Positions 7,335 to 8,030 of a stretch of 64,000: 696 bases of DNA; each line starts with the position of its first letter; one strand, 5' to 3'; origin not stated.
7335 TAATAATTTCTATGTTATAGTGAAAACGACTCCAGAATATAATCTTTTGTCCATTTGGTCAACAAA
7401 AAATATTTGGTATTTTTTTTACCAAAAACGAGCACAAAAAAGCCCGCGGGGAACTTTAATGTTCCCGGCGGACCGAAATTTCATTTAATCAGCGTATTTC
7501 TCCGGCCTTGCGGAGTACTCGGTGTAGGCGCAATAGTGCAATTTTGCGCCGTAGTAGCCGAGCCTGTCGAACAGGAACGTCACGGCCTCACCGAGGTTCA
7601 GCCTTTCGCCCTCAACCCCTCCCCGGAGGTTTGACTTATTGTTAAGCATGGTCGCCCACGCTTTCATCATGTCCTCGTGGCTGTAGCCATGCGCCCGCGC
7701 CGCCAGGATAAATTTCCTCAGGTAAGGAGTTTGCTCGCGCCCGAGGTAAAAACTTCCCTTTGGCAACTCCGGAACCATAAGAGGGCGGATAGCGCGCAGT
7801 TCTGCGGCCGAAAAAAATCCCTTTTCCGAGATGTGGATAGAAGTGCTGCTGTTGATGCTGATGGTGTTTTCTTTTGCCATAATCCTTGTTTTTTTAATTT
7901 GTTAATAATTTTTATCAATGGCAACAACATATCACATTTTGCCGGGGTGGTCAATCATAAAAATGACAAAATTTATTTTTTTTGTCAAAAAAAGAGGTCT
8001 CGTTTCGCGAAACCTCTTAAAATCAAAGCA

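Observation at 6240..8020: Three tandem small-ORF cassettes whose non-coding scaffold is better conserved than their proteins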

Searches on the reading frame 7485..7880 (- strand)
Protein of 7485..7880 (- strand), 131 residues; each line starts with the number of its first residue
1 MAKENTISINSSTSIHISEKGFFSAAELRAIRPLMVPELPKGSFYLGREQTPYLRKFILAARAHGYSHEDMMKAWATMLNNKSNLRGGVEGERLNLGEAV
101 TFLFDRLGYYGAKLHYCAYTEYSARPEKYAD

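Call 5: search_protein_families(library=pfam, proteins=[window:7485-7880:-], max_evalue=1)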
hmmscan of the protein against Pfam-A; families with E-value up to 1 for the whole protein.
window:7485-7880:- (131 aa): 0 families

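Call 9: search_protein_families(library=ncbifam, proteins=[window:7485-7880:-], max_evalue=1)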
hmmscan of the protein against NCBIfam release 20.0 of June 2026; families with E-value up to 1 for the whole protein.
window:7485-7880:- (131 aa): 0 families

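Call 10: search_protein_families(library=phrogs, proteins=[window:7485-7880:-], max_evalue=1)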
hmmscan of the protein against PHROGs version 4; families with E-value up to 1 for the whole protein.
window:7485-7880:- (131 aa): 0 families

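Call 11: search_protein_families(library=padloc, proteins=[window:7485-7880:-], max_evalue=1)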
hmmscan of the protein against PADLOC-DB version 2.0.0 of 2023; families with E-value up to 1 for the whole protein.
window:7485-7880:- (131 aa): 0 families

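Call 14: find_homologous_proteins(query=A3, max_evalue=0.01)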
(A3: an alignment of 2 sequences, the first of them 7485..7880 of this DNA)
Query A3 (2 sequences) (131 aa, profile of the alignment): 2 proteins with E <= 0.01 among 101 candidates.
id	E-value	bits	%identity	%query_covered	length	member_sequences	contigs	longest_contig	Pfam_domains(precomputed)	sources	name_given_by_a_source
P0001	9.3e-72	257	100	100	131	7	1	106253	-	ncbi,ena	-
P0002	2.0e-53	198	38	89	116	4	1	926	-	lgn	-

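Call 16: find_encoding_contigs(protein=P0001, flank=10000)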
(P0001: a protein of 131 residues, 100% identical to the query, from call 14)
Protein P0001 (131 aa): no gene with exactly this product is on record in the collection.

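Call 20: search_protein_representatives(alignment_id=A3)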
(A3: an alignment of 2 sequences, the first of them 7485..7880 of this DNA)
Query: 2 sequences, 133 profile positions. Proteins with E-value up to 0.001 (for the whole library): 34; up to 1e-10: 18; up to 1e-30: 3. The best 34 are listed.
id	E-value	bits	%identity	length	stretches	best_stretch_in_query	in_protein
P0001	3.0e-72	257.2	-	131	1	1-130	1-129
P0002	6.2e-54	197.9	-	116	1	15-132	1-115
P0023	8.7e-32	126.2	-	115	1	20-130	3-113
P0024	9.0e-26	106.7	-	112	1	20-130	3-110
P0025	6.2e-19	84.6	-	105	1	21-119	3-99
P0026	1.5e-17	80.1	-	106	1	20-122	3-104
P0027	1.2e-16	77.3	-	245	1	20-120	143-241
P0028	4.7e-16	75.3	-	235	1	22-122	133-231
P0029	1.6e-14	70.3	-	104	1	27-123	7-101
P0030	1.8e-14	70.2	-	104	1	28-119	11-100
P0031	2.5e-14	69.7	-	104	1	20-120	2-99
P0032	3.3e-14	69.3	-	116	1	17-123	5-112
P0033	3.4e-14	69.3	-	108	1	20-123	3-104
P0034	1.2e-13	67.5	-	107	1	22-119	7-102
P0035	7.7e-13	64.9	-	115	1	20-123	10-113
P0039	1.6e-10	57.4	-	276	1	19-125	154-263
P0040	1.7e-10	57.3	-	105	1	21-121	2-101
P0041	5.9e-10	55.5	-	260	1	22-119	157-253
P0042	2.6e-09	53.4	-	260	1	23-123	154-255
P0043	8.5e-09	51.8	-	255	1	36-122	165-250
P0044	9.1e-09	51.7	-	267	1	23-119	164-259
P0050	2.2e-06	44.0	-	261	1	21-121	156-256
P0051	4.1e-06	43.1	-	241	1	22-119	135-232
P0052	1.3e-04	38.2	-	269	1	23-130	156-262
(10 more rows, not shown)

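Call 22: search_protein_families(library=pfam, proteins=[P0027, P0028, P0039, P0041, P0042, P0043, P0044, P0050, P0051, P0052], max_evalue=0.1)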
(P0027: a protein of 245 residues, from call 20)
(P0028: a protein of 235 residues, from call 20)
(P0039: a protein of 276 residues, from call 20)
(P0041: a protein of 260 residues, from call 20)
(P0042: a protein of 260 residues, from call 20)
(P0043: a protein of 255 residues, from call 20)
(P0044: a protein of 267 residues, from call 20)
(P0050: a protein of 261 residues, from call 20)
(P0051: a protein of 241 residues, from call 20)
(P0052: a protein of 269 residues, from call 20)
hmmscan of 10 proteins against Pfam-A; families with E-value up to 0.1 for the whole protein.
P0027 (245 aa): 0 families

P0028 (235 aa): 1 family
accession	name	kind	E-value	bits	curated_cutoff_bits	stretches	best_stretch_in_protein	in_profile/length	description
PF20543.3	CowN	-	0.027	15.5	27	0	100-168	8-75/94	N2-fixation sustaining protein CowN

P0039 (276 aa): 1 family
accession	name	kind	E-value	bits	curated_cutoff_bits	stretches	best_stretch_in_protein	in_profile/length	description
PF04325.18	DUF465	-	0.075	13.5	25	0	104-124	26-46/48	Protein of unknown function (DUF465)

P0041 (260 aa): 0 families

P0042 (260 aa): 0 families

P0043 (255 aa): 0 families

P0044 (267 aa): 3 families
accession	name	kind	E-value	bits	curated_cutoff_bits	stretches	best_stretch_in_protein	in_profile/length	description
PF03278.18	IpaB_EvcA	-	0.0054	17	29.9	1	20-100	37-113/156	IpaB/EvcA family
PF17457.7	DUF5420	-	0.017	15.4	26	1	54-133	74-150/184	Family of unknown function (DUF5420)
PF25025.1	EF-Ts_N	-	0.03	14.7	33.2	0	73-95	29-52/60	Elongation factor Ts, mitochondrial, N-terminal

P0050 (261 aa): 0 families

P0051 (241 aa): 0 families

P0052 (269 aa): 1 family
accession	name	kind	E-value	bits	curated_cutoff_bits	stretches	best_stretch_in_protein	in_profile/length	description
PF07900.17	DUF1670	-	0.049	13.4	25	1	18-70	58-112/220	Protein of unknown function (DUF1670)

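Call 29: find_homologous_proteins(query=A5, max_evalue=0.001)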
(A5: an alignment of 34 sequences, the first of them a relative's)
Query A5 (34 sequences) (276 aa, profile of the alignment): 3 proteins with E <= 0.001 among 4274 candidates.
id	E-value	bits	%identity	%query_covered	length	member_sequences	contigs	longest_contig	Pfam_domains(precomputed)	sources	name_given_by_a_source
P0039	2.1e-28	117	100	100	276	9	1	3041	-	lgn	-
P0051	9.2e-25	105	26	52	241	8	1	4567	-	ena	-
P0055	8.2e-23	99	54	100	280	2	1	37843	-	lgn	-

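Call 30: find_encoding_contigs(protein=P0055, flank=10000)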
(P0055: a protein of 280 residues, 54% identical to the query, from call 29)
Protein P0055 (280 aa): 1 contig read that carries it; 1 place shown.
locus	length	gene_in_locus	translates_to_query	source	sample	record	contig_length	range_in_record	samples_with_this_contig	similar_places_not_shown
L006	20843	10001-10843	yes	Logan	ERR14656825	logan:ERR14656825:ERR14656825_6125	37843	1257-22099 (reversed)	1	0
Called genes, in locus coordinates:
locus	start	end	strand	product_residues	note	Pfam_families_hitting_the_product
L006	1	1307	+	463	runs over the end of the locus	PF03060:NMO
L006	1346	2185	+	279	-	PF00106:adh_short, PF13561:adh_short_C2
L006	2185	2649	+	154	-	PF00364:Biotin_lipoyl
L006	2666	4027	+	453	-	PF00289:Biotin_carb_N, PF02655:ATP-grasp_3 (weak), PF02222:ATP-grasp, PF02786:CPSase_L_D2, PF07478:Dala_Dala_lig_C, PF02785:Biotin_carb_C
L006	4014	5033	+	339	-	PF07451:SpoVAD (faint), PF08392:FAE1_CUT1_RppA (weak), PF00108:Thiolase_N (faint), PF08545:ACP_syn_III, PF08541:ACP_syn_III_C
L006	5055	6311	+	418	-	PF00109:ketoacyl-synt, PF00108:Thiolase_N (faint), PF02801:Ketoacyl-synt_C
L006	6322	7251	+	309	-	PF00698:Acyl_transf_1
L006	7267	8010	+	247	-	PF00106:adh_short, PF05368:NmrA (weak), PF08659:KR, PF23441:SDR, PF01370:Epimerase, PF13460:NAD_binding_10 (weak), PF13561:adh_short_C2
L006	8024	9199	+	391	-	PF14691:Fer4_20, PF02826:2-Hacid_dh_C (faint), PF01134:GIDA (faint), PF01262:AlaDh_PNT_C (faint), PF07992:Pyr_redox_2, PF13450:NAD_binding_8, PF13738:Pyr_redox_3, PF00070:Pyr_redox (weak)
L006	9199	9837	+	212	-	PF13441:Gly-zipper_YMGG, PF13488:Gly-zipper_Omp (weak), PF00691:OmpA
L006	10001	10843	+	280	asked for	-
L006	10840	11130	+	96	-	-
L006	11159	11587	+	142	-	-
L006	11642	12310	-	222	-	-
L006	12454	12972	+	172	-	-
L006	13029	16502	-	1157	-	PF17757:UvrB_inter, PF21132:MFD_D3 (weak), PF02559:CarD_TRCF_RID, PF00270:DEAD, PF04851:ResIII, PF00271:Helicase_C, PF03461:TRCF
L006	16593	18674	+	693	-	PF17191:RecG_wedge, PF01336:tRNA_anti-codon (faint), PF00270:DEAD, PF04851:ResIII, PF00271:Helicase_C, PF19833:RecG_dom3_C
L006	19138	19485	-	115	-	-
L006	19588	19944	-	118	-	-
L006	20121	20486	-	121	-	-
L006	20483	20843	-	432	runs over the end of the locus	-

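Call 31: find_encoding_contigs(protein=P0051, flank=10000)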
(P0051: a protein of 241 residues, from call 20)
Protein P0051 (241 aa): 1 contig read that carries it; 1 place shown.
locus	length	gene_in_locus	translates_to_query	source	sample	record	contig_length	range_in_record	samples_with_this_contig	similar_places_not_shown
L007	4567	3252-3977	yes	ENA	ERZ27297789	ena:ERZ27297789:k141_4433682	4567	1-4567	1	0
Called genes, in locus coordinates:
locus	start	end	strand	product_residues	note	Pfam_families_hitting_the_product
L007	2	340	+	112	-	?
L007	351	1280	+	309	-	PF00698:Acyl_transf_1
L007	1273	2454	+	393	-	PF14691:Fer4_20, PF01262:AlaDh_PNT_C (faint), PF01946:Thi4 (weak), PF00070:Pyr_redox (faint), PF01266:DAO (weak), PF07992:Pyr_redox_2, PF13450:NAD_binding_8, PF13738:Pyr_redox_3 (weak), +2 more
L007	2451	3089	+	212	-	PF13441:Gly-zipper_YMGG, PF05433:Rick_17kDa_Anti (weak), PF13488:Gly-zipper_Omp (weak), PF00691:OmpA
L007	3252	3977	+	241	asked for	-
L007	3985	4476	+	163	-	-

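Call 32: find_encoding_contigs(protein=P0039, flank=10000)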
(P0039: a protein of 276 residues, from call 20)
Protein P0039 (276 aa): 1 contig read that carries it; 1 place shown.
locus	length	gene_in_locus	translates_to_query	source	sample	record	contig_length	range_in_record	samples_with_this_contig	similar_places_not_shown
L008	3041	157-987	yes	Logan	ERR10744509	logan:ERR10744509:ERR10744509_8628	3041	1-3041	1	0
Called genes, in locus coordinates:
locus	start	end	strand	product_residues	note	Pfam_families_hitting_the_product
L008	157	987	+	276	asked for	-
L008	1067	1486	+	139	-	-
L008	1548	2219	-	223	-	-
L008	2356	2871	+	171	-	-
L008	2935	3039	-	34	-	?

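Call 44: predict_structure(alignment_id=A5)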
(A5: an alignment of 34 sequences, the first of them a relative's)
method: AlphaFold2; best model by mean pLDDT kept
length: 276 residues; sequences in the alignment: 34
mean_pLDDT: 93.2   pTM: 0.77
mean pLDDT of the five models: 93.2, 92.4, 92.3, 92.2, 92.0
residues with pLDDT >= 90: 234; 70-90: 29; 50-70: 13; < 50: 0
segments of 3 or more residues with pLDDT < 50: none
pLDDT, mean of each block of 10 residues (from residue 1): 86 95 96 90 89 96 97 97 97 97 98 98 98 97 93 89 96 97 98 94 97 91 72 95 95 98 87 66
secondary structure, 60 per line:
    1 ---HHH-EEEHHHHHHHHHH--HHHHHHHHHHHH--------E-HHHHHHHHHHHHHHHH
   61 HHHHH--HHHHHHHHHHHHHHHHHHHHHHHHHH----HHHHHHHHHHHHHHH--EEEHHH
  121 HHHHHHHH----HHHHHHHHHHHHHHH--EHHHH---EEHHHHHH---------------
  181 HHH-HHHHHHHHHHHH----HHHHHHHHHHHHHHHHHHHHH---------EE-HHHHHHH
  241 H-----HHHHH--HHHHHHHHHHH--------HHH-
elements in order: E8-10 H11-20 H23-34 H45-65 H68-93 H98-112 E115-117 H118-128 H133-147 H151-154 H160-165 H185-196 H201-221 H234-241 H247-251 H254-264

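Call 46: fold_search(model_id=the predicted structure, library=pdb)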
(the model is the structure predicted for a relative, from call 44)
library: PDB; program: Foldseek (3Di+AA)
matches with E <= 10: 17; with E <= 0.001: 0
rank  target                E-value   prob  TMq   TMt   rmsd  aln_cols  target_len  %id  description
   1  3nhi                  9.3e-01  0.08  0.13  0.12  17.9       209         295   14  Crystal structure of the AnSt-D7L1-leukotriene C4 complex (released 2010-12-29)
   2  4z8n_A                1.6e+00  0.08  0.15  0.14  23.1       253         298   11  Crystal structure of the erythrocyte-binding domain from Plasmodium vivax reticulocyte-binding protein 2a (PvRBP2a) (released 2015-12-16)
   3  7njs_d                2.1e+00  0.08  0.19  0.13  58.1       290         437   13  Mycobacterium smegmatis ATP synthase state 3c (released 2021-10-27)
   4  7k3z_G                2.6e+00  0.10  0.13  0.07  18.4       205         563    9  P. falciparum Cpn60 D474A mutant bound to ATP (released 2021-04-21)
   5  6wtu_A                3.3e+00  0.04  0.12  0.12  24.1       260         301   12  Plasmodium vivax reticulocyte binding protein 2b (PvRBP2b) bound to human monoclonal antibody 273264 (released 2021-01-27)
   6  6wtu_D                4.3e+00  0.03  0.12  0.11  24.2       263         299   12  Plasmodium vivax reticulocyte binding protein 2b (PvRBP2b) bound to human monoclonal antibody 273264 (released 2021-01-27)
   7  7jg5_d                4.5e+00  0.02  0.12  0.09  53.9       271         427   12  Cryo-EM structure of bedaquiline-free Mycobacterium smegmatis ATP synthase rotational state 1 (released 2020-08-19)
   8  8g08_d                5.2e+00  0.05  0.20  0.14  57.3       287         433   12  Cryo-EM structure of SQ31f-bound Mycobacterium smegmatis ATP synthase rotational state 1 (backbone model) (released 2023-02-15)
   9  6z0c_B                5.7e+00  0.06  0.15  0.20  25.5       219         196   14  Structure of in silico modelled artificial Maquette-3 protein (released 2021-03-17)
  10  3pm8_B                5.7e+00  0.03  0.13  0.16  16.2       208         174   11  CAD domain of PFF0520w, Calcium dependent protein kinase (released 2010-12-08)
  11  9e01_A                5.7e+00  0.02  0.14  0.17  22.5       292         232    8  Cryo-EM structure of a TatBC-MdoD complex from Escherichia coli (released 2025-08-27)
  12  4gts_A                6.3e+00  0.02  0.15  0.14  21.9       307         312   14  Engineered RabGGTase in complex with BMS analogue 16 (released 2012-10-24)
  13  7njk_d                7.2e+00  0.01  0.12  0.09  53.1       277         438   13  Mycobacterium smegmatis ATP synthase state 1a (released 2021-10-27)
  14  2l6h_MODEL_1_A        7.9e+00  0.06  0.17  0.26  14.6       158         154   18  Fat domain of focal adhesion kinase tethered to LD4 motif of paxillin via GGS linker (released 2012-05-30)
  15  5fn3_B                7.9e+00  0.02  0.14  0.14  21.9       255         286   11  Cryo-EM structure of gamma secretase in class 1 of the apo- state ensemble (released 2015-12-16)
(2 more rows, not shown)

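Call 48: search_solved_structures(query=A5, max_evalue=10)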
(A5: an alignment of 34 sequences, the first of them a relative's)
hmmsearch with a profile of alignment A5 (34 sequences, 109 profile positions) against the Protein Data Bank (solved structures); distinct sequences matched with E-value up to 10: 17.
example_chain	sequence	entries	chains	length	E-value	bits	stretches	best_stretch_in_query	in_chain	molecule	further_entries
1itf_A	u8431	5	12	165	0.03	18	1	24-71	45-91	INTERFERON ALPHA-2A | Interferon alpha-2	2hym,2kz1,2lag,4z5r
4ypg_C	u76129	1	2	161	0.031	18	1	24-71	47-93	Interferon alpha-2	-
2lms_A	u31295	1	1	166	0.031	18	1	24-71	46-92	Interferon alpha-2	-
1rh2_A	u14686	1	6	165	0.032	18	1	24-71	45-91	INTERFERON-ALPHA 2B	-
9gvl_A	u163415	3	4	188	0.043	17.5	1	24-70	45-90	Interferon alpha-2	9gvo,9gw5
3s9d_A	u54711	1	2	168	0.21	15.3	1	24-70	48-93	Interferon alpha-2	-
4c2h_A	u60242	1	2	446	0.25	15.1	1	58-92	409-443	CARBOXY-TERMINAL PROCESSING PROTEASE CTPB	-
4c2e_A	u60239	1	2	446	0.25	15.1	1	58-92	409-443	CARBOXY-TERMINAL PROCESSING PROTEASE CTPB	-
4c2f_A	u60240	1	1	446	0.27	14.9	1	58-92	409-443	CARBOXY-TERMINAL PROCESSING PROTEASE CTPB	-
4c2c_A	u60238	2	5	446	0.27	14.9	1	58-92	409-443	CARBOXY-TERMINAL PROCESSING PROTEASE CTPB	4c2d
4c2g_A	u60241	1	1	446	0.27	14.9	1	58-92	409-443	CARBOXY-TERMINAL PROCESSING PROTEASE CTPB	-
3se3_B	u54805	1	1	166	0.29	14.8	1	24-71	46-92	Interferon alpha 2b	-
3nj2_A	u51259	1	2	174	1.2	12.9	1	18-59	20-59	DUF269-containing protein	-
1wyp_A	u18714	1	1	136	1.3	12.7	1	5-58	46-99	Calponin 1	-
4iqn_A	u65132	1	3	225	1.4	12.7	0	29-64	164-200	Putative cytoplasmic protein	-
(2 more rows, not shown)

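Call 49: search_solved_structures(query=A4, max_evalue=10)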
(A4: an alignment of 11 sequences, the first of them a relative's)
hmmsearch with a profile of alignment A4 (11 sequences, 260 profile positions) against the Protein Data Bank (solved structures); distinct sequences matched with E-value up to 10: 4.
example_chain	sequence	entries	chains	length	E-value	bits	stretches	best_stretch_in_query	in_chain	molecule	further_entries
3skq_A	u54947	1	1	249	0.051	16.4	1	21-81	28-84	Mitochondrial distribution and morphology protein 38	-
5kiv_A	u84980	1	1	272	0.78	12.5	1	7-44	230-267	Protein-ADP-ribose hydrolase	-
8rsl_A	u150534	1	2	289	0.87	12.4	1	7-44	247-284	Protein-ADP-ribose hydrolase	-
3ied_A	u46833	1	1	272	1.8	11.4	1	18-108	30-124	Heat shock protein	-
